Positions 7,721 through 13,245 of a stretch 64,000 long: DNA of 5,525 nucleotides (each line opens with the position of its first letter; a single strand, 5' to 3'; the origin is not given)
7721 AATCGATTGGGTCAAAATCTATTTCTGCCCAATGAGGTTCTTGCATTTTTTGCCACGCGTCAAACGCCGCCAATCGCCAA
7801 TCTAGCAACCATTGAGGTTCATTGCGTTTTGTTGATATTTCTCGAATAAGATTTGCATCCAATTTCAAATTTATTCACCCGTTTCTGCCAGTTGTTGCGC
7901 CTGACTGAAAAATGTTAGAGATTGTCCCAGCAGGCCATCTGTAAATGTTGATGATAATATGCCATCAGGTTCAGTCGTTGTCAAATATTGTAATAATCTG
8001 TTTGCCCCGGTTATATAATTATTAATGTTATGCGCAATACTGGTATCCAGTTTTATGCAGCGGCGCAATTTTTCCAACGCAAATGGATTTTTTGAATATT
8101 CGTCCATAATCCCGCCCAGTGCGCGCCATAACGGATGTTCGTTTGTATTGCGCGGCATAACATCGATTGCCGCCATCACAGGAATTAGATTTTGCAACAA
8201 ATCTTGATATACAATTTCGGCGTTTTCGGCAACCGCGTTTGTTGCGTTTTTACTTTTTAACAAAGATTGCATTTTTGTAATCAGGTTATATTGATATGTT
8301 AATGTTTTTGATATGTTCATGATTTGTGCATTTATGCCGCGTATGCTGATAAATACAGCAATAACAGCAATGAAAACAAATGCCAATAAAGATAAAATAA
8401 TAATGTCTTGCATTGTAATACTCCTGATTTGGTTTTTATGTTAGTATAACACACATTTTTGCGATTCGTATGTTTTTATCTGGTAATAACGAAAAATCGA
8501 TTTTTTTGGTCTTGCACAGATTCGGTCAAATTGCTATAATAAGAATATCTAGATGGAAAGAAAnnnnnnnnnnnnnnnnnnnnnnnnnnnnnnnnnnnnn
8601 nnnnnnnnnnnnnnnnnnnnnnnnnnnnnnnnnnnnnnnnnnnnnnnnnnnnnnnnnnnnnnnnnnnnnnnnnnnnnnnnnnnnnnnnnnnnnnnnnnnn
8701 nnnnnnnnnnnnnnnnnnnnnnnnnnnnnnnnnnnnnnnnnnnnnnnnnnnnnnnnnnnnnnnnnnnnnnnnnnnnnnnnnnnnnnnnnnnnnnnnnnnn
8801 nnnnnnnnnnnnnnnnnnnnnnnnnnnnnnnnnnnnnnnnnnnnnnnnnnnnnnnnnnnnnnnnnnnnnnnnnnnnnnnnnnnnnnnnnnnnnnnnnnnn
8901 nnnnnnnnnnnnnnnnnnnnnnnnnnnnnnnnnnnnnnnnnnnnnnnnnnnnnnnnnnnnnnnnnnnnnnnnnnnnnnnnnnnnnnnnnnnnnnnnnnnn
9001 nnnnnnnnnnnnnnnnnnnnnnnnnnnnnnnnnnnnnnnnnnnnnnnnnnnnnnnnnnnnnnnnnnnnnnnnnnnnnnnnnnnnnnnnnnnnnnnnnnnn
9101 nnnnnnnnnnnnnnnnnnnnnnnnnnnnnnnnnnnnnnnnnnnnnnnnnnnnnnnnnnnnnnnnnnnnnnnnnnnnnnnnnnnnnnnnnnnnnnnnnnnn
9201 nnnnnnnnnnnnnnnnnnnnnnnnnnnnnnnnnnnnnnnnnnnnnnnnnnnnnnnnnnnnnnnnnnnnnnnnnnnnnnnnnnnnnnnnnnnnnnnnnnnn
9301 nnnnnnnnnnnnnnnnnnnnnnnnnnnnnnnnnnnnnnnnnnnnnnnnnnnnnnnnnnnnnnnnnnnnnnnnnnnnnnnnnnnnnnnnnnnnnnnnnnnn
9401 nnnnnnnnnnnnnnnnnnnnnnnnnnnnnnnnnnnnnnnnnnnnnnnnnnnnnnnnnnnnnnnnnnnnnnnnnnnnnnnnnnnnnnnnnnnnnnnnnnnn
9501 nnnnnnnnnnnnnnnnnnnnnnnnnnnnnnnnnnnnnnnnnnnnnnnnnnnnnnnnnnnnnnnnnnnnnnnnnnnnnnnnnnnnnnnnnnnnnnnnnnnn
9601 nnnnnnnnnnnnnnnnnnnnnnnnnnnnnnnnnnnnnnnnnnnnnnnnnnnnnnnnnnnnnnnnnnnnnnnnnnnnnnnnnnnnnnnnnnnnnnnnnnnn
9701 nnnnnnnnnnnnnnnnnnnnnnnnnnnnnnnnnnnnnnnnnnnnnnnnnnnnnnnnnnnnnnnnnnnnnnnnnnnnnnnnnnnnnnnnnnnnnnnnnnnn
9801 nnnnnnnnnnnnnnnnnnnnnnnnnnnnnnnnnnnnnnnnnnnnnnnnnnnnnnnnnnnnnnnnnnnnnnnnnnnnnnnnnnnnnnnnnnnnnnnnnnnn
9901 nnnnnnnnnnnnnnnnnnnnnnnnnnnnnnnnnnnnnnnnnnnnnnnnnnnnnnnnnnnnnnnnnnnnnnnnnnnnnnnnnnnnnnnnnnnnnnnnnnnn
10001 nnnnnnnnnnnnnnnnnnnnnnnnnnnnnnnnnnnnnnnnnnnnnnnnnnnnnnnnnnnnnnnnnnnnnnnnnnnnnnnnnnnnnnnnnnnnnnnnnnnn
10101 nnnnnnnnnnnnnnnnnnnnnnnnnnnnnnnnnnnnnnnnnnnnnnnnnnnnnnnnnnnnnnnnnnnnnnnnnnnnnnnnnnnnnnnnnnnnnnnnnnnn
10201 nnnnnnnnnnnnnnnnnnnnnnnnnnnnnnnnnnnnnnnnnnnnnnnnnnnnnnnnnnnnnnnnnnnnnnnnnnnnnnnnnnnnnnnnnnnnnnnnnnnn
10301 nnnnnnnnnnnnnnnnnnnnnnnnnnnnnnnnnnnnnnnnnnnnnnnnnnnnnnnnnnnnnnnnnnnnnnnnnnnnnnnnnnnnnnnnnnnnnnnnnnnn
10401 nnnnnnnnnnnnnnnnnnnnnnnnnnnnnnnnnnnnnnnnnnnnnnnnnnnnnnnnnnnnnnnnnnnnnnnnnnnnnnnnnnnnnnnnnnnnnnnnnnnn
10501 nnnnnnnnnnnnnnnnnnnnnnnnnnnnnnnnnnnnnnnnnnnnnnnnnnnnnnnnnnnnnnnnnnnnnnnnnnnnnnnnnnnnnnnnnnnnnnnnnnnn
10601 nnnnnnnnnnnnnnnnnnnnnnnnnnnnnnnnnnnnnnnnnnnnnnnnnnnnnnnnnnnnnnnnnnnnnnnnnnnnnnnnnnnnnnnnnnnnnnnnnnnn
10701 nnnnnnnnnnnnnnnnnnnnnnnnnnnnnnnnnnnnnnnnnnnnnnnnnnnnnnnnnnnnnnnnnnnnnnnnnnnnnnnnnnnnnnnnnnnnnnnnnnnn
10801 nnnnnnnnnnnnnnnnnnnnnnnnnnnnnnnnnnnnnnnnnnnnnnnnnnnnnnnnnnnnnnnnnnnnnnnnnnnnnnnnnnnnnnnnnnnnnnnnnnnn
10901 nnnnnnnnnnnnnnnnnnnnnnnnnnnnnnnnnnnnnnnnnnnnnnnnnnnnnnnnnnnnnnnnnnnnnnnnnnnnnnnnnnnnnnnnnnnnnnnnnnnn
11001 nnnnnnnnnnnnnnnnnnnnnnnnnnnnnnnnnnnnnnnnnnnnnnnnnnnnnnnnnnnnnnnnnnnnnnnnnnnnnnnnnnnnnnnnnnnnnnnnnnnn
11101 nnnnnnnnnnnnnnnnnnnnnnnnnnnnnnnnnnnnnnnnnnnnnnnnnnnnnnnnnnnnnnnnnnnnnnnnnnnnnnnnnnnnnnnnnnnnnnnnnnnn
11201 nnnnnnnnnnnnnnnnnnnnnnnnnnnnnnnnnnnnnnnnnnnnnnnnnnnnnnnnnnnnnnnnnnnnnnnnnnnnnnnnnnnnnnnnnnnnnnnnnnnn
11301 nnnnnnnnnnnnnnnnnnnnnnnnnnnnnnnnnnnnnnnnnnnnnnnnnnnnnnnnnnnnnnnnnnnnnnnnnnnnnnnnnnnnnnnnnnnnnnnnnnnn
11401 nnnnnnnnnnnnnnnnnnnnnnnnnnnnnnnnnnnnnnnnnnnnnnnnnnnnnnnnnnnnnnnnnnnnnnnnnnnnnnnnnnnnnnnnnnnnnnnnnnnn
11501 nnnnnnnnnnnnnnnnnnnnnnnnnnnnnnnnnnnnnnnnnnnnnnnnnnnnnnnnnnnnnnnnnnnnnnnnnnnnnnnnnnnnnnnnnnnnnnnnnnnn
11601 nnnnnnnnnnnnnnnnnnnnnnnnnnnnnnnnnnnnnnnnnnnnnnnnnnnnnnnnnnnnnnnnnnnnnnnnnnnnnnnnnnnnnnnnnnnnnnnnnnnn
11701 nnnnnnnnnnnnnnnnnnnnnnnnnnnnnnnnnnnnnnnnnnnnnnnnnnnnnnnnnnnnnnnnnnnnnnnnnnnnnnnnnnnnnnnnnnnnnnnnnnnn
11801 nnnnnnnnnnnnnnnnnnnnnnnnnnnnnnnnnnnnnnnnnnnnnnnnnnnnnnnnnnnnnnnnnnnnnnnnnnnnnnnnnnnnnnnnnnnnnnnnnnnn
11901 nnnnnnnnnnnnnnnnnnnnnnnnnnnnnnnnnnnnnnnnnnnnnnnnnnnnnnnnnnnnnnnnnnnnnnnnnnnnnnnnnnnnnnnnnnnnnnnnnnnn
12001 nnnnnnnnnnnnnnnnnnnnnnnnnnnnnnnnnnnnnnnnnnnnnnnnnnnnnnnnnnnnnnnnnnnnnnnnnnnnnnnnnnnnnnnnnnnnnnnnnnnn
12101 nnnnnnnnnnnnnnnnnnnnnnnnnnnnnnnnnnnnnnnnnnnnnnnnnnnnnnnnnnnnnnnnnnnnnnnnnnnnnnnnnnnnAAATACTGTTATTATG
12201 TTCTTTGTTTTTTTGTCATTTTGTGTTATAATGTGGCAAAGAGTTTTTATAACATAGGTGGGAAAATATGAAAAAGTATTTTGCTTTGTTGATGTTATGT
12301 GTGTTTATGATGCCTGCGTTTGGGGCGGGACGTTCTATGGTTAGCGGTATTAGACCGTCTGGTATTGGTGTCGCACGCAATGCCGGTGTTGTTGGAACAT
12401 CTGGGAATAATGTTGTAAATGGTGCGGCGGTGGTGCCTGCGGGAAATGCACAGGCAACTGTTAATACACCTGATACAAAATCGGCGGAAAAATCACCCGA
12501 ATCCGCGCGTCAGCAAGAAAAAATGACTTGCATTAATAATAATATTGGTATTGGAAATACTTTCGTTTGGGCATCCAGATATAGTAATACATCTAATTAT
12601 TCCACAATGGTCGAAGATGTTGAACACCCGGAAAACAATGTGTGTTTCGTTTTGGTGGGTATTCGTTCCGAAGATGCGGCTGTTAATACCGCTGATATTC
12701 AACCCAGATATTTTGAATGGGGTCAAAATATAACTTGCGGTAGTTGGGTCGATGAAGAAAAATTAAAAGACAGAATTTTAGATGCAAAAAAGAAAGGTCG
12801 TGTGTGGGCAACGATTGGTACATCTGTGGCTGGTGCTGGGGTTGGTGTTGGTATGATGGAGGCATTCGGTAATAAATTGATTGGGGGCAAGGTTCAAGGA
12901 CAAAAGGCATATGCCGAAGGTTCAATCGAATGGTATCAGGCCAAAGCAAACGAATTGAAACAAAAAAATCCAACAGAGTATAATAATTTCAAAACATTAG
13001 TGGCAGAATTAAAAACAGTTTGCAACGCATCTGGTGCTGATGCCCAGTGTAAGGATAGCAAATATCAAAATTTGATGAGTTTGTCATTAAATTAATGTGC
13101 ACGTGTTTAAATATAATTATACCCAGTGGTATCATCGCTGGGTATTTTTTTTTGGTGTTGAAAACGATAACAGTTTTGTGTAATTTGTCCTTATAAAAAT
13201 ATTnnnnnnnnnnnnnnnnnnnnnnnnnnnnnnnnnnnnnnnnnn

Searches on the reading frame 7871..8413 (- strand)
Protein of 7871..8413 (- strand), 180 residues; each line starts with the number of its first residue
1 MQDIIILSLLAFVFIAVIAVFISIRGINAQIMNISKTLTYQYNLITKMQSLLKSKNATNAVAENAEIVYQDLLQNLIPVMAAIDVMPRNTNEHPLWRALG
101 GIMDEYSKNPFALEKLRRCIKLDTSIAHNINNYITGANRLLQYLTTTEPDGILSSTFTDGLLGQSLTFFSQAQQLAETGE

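Call 3: search_protein_families(library=pfam, proteins=[window:7871-8413:-], max_evalue=1)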
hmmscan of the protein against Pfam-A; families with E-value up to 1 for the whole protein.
window:7871-8413:- (180 aa): 1 family
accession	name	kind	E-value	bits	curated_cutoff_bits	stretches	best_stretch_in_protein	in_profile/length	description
PF08623.16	TIP120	-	0.11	12.7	25.9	1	20-98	85-160/166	TATA-binding protein interacting (TIP20)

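Call 4: search_protein_families(library=ncbifam, proteins=[window:7871-8413:-], max_evalue=1)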
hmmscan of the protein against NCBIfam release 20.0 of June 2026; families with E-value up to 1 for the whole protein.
window:7871-8413:- (180 aa): 0 families

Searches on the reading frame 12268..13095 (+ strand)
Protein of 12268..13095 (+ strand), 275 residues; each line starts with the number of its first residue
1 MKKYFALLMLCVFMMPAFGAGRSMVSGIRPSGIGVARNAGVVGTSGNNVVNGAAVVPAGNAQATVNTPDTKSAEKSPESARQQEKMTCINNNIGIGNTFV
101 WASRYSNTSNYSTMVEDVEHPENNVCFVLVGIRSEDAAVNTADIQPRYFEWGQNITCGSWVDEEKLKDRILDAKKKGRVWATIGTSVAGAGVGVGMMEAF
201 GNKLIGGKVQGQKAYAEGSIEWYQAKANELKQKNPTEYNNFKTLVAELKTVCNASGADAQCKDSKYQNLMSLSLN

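Call 3: search_protein_families(library=pfam, proteins=[window:12268-13095:+], max_evalue=1)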
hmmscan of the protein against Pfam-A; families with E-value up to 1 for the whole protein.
window:12268-13095:+ (275 aa): 1 family
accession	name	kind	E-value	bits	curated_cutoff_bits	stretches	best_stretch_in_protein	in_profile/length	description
PF19258.4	KxYKxGKxW_sig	-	0.33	11.4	23.6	0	175-197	10-32/41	KxYKxGKxW signal peptide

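Call 4: search_protein_families(library=ncbifam, proteins=[window:12268-13095:+], max_evalue=1)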
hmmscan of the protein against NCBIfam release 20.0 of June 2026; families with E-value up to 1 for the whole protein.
window:12268-13095:+ (275 aa): 0 families
